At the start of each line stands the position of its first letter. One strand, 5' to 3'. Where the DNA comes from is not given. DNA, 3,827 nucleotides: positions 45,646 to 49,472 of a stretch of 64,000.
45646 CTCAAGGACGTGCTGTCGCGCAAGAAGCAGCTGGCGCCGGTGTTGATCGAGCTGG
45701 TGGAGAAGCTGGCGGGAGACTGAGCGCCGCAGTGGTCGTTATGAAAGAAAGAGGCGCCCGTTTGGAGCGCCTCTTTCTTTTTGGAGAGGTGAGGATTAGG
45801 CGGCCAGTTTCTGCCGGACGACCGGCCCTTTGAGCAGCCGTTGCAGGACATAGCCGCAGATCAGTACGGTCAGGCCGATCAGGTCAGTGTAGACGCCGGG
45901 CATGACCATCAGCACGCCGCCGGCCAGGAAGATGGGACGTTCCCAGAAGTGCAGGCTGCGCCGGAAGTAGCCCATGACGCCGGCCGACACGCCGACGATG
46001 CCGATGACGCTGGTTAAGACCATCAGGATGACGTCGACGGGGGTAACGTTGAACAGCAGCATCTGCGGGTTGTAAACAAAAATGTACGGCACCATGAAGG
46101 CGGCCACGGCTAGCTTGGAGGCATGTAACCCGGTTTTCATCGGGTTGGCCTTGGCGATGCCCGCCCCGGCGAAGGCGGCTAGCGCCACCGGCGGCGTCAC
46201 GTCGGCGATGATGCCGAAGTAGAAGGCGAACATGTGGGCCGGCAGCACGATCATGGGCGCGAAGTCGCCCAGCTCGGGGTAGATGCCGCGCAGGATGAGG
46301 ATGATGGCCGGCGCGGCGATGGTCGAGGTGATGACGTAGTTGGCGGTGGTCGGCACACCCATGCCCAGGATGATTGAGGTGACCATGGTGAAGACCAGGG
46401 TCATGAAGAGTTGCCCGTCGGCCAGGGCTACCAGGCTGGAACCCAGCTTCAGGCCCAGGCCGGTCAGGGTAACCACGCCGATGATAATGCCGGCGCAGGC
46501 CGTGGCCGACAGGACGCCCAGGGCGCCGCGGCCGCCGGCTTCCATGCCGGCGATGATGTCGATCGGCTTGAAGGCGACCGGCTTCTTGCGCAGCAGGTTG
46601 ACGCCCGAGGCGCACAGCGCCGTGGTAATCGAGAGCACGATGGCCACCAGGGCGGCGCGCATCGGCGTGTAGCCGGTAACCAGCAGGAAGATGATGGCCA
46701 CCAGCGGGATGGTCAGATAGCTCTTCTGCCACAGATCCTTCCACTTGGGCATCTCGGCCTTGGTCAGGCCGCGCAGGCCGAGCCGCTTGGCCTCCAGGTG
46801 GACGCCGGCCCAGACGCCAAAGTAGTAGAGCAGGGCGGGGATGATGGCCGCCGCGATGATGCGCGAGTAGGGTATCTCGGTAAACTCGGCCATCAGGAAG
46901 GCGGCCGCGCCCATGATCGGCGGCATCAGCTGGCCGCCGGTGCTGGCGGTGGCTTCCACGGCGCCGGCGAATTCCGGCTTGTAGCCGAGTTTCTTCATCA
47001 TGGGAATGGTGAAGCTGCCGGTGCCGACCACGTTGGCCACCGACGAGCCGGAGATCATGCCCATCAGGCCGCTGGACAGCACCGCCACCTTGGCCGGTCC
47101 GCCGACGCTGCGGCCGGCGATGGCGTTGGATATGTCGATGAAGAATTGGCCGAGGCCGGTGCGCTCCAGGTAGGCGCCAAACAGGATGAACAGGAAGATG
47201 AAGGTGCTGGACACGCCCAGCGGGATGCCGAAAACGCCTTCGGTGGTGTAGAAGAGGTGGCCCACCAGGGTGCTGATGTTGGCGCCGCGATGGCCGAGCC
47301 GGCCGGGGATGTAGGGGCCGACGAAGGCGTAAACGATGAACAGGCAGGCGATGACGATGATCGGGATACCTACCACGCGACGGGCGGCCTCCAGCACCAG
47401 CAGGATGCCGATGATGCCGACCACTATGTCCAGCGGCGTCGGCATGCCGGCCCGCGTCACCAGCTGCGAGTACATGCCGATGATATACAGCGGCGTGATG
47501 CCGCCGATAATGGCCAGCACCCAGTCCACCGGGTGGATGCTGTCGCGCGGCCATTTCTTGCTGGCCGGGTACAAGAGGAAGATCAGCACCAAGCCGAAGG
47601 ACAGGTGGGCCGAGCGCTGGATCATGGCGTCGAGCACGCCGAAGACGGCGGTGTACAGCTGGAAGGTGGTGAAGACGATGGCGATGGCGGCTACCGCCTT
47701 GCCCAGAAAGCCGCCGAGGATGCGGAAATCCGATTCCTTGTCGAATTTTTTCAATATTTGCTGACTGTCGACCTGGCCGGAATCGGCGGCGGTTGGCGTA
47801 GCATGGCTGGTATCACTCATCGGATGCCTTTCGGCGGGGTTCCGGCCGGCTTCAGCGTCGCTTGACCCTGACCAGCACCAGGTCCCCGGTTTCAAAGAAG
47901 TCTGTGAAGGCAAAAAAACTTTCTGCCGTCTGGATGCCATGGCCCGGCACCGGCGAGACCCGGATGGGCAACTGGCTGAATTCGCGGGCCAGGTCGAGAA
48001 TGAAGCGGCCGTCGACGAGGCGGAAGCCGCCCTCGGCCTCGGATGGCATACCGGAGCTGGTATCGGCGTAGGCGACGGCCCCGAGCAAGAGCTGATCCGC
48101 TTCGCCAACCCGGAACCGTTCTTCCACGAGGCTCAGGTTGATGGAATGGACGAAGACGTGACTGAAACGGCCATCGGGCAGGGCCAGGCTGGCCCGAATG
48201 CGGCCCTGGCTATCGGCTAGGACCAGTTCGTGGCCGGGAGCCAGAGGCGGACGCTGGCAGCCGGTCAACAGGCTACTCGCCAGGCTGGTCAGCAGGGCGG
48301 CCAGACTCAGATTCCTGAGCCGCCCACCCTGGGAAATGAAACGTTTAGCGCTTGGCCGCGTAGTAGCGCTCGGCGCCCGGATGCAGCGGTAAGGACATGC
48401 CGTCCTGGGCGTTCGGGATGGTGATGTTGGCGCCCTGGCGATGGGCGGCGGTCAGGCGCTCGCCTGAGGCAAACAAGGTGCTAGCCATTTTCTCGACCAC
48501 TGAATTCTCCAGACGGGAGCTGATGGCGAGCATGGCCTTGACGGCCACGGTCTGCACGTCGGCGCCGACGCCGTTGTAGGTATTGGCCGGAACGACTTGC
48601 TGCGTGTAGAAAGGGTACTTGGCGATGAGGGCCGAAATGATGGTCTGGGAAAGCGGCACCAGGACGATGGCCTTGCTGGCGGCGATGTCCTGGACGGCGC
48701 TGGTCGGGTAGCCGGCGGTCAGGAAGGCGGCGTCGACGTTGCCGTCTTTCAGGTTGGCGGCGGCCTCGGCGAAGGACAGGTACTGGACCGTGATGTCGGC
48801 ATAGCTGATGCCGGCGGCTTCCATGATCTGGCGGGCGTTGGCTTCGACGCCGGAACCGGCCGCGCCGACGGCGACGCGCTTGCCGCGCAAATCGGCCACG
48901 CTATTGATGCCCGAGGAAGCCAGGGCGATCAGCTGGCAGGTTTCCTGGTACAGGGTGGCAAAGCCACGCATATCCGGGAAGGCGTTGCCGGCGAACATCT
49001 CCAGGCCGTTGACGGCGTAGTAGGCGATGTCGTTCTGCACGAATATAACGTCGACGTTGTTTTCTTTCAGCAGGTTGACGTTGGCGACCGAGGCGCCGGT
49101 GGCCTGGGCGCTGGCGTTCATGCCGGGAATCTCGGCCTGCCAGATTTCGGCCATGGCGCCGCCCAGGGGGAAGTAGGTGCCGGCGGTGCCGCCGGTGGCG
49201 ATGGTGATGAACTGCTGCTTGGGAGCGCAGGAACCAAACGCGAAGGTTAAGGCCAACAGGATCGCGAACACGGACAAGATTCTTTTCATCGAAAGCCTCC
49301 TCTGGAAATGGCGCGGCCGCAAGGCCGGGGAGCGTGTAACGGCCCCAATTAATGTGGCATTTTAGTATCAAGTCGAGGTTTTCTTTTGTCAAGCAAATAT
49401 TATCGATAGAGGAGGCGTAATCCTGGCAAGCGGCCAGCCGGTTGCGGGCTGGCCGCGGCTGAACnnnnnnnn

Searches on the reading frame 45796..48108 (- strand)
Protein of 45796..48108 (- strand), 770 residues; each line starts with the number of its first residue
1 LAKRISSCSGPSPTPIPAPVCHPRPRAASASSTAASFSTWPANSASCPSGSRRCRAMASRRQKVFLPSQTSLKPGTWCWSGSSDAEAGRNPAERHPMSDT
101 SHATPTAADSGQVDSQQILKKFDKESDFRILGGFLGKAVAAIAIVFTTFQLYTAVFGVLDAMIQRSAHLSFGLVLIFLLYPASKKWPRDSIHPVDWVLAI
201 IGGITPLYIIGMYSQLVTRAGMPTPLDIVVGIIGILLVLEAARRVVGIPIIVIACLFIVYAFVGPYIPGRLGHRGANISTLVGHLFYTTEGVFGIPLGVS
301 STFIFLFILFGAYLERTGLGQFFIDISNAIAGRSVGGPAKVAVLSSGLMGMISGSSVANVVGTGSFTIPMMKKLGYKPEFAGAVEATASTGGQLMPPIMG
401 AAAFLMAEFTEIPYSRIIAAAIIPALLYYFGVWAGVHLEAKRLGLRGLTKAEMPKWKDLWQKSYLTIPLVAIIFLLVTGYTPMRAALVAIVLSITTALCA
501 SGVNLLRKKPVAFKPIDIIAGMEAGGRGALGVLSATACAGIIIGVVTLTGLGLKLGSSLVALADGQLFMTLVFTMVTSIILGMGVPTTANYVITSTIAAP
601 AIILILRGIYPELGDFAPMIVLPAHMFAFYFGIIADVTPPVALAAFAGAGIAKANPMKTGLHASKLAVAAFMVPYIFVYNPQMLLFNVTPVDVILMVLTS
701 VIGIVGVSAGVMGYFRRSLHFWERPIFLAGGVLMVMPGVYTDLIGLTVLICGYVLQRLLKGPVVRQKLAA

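Call 26: search_protein_families(library=pfam, proteins=[window:45796-48108:-], max_evalue=0.001)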
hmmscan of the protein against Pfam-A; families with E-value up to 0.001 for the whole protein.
window:45796-48108:- (770 aa): 2 families
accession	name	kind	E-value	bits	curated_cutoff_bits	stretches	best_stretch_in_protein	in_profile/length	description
PF06808.19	DctM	-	9.2e-90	301.9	23.8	1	233-690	1-411/413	Tripartite ATP-independent periplasmic transporter, DctM component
PF11874.13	DUF3394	-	2e-05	24.7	28.2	1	694-744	2-52/181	Domain of unknown function (DUF3394)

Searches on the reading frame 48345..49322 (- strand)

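Call 26: search_protein_families(library=pfam, proteins=[window:48345-49322:-], max_evalue=0.001)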
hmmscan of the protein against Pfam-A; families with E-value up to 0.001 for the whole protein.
window:48345-49322:- (325 aa): 4 families
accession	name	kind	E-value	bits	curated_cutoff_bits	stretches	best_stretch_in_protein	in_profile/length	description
PF16868.10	NMT1_3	-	3.2e-80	270.3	27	1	41-321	1-285/289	NMT1-like family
PF09084.16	NMT1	-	9.3e-13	49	20.5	1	118-201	63-146/216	NMT1/THI5 like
PF12974.12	Phosphonate-bd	-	2.8e-08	33.9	27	1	64-212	26-173/242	ABC transporter, phosphonate, periplasmic substrate-binding protein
PF13379.11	NMT1_2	-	1.5e-05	25.3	24.7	1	50-212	33-189/252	NMT1-like family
